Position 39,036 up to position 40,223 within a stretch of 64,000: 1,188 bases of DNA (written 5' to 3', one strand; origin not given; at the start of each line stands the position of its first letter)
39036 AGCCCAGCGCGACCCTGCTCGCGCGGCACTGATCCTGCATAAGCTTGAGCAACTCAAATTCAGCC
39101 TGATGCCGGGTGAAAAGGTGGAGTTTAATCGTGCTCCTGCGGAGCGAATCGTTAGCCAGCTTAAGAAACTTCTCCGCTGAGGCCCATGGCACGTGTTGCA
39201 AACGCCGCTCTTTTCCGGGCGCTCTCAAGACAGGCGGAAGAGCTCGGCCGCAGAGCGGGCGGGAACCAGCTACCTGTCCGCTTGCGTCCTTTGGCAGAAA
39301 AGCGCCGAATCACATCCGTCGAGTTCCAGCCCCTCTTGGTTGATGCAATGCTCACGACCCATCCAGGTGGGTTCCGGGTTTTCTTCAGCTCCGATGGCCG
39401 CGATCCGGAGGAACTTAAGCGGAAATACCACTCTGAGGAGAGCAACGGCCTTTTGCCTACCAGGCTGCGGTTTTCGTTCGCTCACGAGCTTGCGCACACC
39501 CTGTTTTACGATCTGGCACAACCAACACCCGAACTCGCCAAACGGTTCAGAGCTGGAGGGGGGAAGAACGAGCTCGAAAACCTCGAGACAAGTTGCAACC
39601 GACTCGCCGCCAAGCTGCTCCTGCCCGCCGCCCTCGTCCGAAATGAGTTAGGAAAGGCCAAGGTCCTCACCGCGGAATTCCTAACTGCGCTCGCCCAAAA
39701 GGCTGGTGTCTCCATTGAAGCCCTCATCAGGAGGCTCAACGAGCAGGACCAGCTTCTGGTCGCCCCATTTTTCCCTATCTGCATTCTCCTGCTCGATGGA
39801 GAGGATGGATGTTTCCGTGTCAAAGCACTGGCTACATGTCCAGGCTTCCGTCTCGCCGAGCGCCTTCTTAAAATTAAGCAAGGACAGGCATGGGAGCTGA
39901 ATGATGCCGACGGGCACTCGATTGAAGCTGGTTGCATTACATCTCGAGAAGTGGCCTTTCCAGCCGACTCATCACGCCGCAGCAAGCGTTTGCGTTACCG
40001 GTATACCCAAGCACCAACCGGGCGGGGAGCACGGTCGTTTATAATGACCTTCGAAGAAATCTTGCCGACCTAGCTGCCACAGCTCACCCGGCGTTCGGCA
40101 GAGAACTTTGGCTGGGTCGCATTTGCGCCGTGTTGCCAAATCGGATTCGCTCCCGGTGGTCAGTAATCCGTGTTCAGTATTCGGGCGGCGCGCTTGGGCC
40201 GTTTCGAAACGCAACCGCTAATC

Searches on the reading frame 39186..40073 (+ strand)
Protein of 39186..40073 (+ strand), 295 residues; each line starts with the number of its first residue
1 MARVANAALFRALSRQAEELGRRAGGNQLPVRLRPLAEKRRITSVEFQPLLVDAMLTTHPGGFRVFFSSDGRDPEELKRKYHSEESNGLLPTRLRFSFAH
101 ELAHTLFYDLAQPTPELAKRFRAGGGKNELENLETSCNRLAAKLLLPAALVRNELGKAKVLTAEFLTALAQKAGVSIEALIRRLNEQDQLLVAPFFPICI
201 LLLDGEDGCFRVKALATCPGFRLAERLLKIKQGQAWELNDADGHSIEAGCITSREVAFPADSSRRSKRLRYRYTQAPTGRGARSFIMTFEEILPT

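Call 69: search_protein_families(library=pfam, proteins=[window:39186-40073:+], max_evalue=0.00001)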
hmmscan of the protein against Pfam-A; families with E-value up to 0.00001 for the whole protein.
window:39186-40073:+ (295 aa): 1 family
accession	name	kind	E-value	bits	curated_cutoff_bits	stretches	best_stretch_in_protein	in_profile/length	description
PF06114.19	Peptidase_M78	-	1.1e-09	38.5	22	1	91-185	39-123/123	IrrE N-terminal-like domain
